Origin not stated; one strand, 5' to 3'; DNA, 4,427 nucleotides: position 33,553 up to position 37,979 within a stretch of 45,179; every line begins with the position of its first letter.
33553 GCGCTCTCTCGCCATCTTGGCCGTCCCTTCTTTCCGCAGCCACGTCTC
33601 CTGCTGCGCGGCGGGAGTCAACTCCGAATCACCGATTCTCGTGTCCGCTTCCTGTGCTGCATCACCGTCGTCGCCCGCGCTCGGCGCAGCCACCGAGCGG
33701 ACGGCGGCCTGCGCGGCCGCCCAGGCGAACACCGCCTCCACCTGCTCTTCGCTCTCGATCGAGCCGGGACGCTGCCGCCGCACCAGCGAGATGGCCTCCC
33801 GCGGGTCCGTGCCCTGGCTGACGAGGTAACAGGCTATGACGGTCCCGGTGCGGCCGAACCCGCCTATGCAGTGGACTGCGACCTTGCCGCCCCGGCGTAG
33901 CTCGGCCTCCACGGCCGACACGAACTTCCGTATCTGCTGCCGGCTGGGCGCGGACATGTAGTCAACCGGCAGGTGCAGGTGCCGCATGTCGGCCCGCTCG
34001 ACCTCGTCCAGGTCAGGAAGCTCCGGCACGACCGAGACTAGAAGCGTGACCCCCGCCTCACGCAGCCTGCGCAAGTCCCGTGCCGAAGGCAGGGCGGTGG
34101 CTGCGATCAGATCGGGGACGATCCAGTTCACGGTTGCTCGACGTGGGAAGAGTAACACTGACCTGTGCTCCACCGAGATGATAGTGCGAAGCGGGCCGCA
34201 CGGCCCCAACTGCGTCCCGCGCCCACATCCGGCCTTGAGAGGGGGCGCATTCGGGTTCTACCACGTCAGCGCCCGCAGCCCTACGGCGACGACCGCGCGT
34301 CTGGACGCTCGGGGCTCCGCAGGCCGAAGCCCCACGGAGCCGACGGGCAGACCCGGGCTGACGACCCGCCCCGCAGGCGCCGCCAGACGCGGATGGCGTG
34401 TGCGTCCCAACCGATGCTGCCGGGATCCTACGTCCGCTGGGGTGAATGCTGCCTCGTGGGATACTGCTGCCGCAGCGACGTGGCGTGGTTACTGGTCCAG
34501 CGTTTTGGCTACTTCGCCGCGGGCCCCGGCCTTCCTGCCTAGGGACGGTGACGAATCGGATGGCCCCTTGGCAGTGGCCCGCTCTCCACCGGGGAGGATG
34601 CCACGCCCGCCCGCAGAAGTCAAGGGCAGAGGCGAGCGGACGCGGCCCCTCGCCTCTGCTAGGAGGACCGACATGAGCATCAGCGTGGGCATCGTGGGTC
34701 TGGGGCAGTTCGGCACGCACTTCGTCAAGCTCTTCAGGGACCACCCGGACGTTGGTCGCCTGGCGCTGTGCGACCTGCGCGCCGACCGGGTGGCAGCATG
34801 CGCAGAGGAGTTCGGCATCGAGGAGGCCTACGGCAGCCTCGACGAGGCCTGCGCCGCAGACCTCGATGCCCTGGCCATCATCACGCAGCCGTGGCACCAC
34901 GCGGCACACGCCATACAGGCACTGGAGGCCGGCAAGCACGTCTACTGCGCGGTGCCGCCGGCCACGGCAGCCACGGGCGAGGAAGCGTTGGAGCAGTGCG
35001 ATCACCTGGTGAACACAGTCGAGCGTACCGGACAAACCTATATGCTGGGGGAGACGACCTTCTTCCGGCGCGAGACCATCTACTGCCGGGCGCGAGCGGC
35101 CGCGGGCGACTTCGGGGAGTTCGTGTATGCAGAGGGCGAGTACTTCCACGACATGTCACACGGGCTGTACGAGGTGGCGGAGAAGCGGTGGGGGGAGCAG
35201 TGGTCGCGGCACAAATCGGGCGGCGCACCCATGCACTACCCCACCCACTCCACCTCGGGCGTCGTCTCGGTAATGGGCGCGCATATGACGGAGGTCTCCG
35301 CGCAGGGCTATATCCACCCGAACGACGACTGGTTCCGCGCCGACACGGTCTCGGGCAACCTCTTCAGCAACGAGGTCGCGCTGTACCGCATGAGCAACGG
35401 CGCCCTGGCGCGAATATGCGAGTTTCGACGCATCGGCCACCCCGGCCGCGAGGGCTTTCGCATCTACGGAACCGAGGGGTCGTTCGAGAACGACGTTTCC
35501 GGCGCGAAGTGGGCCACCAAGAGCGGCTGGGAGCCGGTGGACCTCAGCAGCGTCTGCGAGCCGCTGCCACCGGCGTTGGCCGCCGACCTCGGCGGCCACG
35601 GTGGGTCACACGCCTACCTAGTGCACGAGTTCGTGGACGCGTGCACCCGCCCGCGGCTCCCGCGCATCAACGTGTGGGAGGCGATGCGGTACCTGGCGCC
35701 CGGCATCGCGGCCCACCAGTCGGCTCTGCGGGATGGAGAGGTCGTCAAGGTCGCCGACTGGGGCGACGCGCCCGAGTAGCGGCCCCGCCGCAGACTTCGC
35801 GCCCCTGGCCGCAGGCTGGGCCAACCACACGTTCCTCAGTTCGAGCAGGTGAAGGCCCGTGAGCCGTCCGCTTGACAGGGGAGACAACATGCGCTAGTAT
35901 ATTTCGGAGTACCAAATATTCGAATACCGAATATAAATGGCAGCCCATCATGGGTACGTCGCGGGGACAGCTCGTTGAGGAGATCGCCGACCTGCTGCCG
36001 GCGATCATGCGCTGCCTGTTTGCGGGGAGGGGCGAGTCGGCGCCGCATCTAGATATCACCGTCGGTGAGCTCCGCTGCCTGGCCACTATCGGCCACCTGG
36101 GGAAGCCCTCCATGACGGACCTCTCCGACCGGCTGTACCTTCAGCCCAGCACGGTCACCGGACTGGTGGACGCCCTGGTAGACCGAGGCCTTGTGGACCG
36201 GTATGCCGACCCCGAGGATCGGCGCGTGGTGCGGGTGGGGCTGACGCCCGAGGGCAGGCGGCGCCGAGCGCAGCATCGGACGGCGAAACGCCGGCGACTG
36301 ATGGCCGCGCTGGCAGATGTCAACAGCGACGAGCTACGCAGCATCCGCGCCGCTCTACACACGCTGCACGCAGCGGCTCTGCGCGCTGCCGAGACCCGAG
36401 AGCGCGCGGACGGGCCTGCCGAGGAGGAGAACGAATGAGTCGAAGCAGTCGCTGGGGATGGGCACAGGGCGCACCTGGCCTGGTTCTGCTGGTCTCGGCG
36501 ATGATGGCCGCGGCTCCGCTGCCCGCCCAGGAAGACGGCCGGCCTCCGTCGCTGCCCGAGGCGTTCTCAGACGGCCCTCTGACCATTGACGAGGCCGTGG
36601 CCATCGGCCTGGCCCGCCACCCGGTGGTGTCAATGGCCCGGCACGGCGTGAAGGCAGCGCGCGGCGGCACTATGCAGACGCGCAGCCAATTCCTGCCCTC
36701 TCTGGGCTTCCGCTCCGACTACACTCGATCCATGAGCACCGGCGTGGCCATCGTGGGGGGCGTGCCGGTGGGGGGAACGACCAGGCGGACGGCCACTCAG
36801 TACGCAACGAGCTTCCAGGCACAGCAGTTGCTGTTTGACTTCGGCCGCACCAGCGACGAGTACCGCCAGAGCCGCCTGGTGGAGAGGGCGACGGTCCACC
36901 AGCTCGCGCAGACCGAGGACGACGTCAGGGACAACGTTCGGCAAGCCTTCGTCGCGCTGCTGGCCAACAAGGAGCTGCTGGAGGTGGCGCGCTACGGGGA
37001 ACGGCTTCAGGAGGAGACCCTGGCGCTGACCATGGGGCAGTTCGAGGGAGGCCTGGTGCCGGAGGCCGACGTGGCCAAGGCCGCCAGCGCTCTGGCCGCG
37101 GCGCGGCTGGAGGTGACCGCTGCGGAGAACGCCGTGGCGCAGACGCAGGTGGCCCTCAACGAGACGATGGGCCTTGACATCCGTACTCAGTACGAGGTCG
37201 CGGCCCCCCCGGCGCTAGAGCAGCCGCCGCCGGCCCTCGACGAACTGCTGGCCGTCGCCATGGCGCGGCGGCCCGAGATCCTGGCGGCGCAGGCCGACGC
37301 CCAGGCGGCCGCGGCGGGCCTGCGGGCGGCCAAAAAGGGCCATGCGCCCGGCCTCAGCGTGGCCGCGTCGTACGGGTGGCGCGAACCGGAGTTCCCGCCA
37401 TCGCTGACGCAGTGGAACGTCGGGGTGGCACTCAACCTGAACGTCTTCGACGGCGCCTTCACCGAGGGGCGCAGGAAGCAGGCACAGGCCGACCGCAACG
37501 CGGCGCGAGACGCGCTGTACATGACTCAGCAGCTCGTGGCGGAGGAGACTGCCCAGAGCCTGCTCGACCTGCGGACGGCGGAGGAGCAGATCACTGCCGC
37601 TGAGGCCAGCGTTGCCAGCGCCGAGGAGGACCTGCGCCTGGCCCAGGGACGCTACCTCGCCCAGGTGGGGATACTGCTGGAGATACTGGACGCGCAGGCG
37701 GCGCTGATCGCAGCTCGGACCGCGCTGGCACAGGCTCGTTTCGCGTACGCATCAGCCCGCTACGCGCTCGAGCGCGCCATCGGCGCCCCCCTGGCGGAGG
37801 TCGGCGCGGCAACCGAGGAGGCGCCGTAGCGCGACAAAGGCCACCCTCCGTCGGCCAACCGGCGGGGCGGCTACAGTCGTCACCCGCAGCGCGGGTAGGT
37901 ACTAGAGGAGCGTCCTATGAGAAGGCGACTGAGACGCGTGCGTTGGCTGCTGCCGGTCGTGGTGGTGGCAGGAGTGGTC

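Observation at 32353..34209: Adjacent FHA-domain and Cys-phosphatase genes share a private C-terminal domain of about 95 residues (candidate phospho reader/eraser module)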

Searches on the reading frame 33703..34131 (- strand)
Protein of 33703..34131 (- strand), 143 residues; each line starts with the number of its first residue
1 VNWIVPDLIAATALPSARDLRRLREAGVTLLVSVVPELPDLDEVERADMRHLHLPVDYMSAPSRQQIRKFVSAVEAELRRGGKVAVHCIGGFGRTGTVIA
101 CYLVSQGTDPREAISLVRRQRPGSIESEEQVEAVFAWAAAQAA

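Call 55: search_solved_structures(query=window:33703-34131:-, max_evalue=0.001, show_alignments=2)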
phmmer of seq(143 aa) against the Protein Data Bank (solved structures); distinct sequences matched with E-value up to 0.001: 75 (the best 60 are shown).
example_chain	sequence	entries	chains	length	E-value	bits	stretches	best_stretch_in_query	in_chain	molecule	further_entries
25xa_A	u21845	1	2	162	1.2e-27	100.2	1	2-138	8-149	Dual specificity protein phosphatase family protein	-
5z59_A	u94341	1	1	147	2.5e-22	83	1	8-134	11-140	Protein-tyrosine phosphatase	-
5z5a_A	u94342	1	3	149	2.6e-22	83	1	8-134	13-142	Protein-tyrosine phosphatase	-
4erc_A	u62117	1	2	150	3.1e-22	82.7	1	2-137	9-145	Dual specificity protein phosphatase 23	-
2img_A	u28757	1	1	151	3.2e-22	82.6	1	2-137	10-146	Dual specificity protein phosphatase 23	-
9e9l_A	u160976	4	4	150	1.8e-21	80.2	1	5-134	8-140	ShufPTP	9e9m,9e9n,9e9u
5z5b_A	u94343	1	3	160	2.2e-21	79.9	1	8-134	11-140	Protein-tyrosine phosphatase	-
6g84_A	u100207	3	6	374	2.9e-12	50.4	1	28-129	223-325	Tyrosine-protein phosphatase CDC14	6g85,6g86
5xw4_A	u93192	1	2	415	3.4e-12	50.2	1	28-129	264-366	Tyrosine-protein phosphatase CDC14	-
2i6i_A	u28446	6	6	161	6.7e-12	49.2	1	44-131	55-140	Sulfolobus solfataricus protein tyrosine phosphatase | protein tyrosine phosphatase | SsoPTP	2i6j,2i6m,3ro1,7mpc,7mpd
1zck_A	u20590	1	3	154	1.6e-11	48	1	20-129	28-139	protein tyrosine phosphatase 4a1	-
5bx1_A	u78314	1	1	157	1.7e-11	47.9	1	20-129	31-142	Protein tyrosine phosphatase type IVA 1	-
1rxd_A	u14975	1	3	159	1.8e-11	47.9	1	20-129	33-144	protein tyrosine phosphatase type IVA, member 1; Protein tyrosine phosphatase IVA1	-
9mex_A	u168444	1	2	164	1.9e-11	47.8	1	20-129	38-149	Protein tyrosine phosphatase type IVA 1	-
1x24_A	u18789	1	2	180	2.2e-11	47.5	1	20-129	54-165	protein tyrosine phosphatase 4a1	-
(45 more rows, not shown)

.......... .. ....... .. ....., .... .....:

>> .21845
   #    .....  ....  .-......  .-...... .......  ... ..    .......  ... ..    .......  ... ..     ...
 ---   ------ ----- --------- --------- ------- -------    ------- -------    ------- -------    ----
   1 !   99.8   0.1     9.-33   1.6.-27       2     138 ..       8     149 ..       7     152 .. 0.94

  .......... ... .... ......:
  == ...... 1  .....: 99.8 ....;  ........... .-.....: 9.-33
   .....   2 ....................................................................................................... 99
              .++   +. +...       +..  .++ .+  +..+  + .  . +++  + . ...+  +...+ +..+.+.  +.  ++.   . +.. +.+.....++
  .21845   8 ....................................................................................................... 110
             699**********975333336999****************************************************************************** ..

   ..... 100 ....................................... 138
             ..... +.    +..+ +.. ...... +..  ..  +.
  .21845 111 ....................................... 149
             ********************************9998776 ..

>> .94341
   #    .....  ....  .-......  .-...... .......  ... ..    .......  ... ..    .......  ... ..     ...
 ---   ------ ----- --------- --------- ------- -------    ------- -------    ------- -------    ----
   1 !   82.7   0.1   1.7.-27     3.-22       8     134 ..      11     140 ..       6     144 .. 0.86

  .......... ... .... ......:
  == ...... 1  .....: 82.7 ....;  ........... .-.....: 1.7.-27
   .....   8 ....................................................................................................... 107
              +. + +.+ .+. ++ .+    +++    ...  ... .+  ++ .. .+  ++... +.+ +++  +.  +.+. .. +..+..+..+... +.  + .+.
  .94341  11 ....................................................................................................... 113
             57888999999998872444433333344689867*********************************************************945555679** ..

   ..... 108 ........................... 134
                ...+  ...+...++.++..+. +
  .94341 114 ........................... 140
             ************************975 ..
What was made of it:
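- By sequence the catalytic domain is closest to DUSP23 and archaeal Tk-PTP (call 55).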

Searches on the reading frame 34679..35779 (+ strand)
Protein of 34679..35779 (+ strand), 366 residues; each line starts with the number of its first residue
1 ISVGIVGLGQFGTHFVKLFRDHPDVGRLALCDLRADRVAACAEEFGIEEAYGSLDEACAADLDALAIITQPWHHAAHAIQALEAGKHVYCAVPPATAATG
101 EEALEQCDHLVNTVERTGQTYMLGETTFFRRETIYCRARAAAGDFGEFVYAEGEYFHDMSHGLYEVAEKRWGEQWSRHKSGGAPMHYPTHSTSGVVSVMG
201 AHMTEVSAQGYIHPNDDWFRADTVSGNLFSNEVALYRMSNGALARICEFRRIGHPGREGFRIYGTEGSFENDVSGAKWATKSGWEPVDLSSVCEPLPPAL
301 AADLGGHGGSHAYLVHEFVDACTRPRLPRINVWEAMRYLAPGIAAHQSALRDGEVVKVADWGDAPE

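Call 16: search_protein_families(library=pfam, proteins=[window:34679-35779:+], max_evalue=0.00001)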
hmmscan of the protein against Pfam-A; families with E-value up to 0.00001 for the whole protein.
window:34679-35779:+ (366 aa): 3 families
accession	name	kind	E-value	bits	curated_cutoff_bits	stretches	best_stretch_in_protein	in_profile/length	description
PF01408.29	GFO_IDH_MocA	-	8.8e-18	65.6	24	1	1-124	1-119/120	Oxidoreductase family, NAD-binding Rossmann fold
PF22725.1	GFO_IDH_MocA_C3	-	6.8e-09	36.2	27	1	137-270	5-124/124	GFO/IDH/MocA C-terminal domain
PF02894.22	GFO_IDH_MocA_C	-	1.3e-07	32.1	22.9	1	142-352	6-213/218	Oxidoreductase family, C-terminal alpha/beta domain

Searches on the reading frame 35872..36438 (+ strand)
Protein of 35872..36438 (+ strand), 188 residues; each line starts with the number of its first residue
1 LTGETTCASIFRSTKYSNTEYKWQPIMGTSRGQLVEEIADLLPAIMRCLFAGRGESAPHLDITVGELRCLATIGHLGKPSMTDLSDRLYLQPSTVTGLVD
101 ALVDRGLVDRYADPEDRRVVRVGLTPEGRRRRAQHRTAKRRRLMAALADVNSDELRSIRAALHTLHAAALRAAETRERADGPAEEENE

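Call 16: search_protein_families(library=pfam, proteins=[window:35872-36438:+], max_evalue=0.00001)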
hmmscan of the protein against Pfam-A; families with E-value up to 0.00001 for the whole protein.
window:35872-36438:+ (188 aa): 3 families
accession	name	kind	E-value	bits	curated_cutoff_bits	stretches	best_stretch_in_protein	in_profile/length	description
PF01047.28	MarR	-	1.1e-16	60.8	24.6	1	62-120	1-59/59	MarR family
PF12802.13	MarR_2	-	6.8e-13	49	27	1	61-118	2-60/61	MarR family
PF13463.12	HTH_27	-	2.9e-07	31.1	22.2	1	70-128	9-68/68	Winged helix DNA-binding domain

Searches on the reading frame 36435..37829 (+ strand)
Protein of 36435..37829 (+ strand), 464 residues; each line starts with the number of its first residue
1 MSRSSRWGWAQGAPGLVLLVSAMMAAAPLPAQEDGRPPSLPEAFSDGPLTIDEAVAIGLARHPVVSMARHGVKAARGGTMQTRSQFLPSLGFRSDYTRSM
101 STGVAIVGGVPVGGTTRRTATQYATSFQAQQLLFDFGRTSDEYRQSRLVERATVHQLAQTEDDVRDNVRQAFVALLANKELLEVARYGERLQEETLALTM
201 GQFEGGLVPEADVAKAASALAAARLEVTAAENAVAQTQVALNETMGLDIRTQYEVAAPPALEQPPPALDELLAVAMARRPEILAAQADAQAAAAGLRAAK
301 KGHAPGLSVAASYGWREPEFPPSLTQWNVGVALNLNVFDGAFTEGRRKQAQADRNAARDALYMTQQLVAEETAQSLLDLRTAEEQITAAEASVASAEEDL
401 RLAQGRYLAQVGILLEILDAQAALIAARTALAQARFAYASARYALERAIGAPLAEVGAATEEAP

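Call 16: search_protein_families(library=pfam, proteins=[window:36435-37829:+], max_evalue=0.00001)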
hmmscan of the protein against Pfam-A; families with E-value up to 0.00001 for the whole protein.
window:36435-37829:+ (464 aa): 1 family
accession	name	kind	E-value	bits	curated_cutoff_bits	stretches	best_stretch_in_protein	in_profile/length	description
PF02321.23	OEP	-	2.6e-58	197.4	22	2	268-450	1-187/187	Outer membrane efflux protein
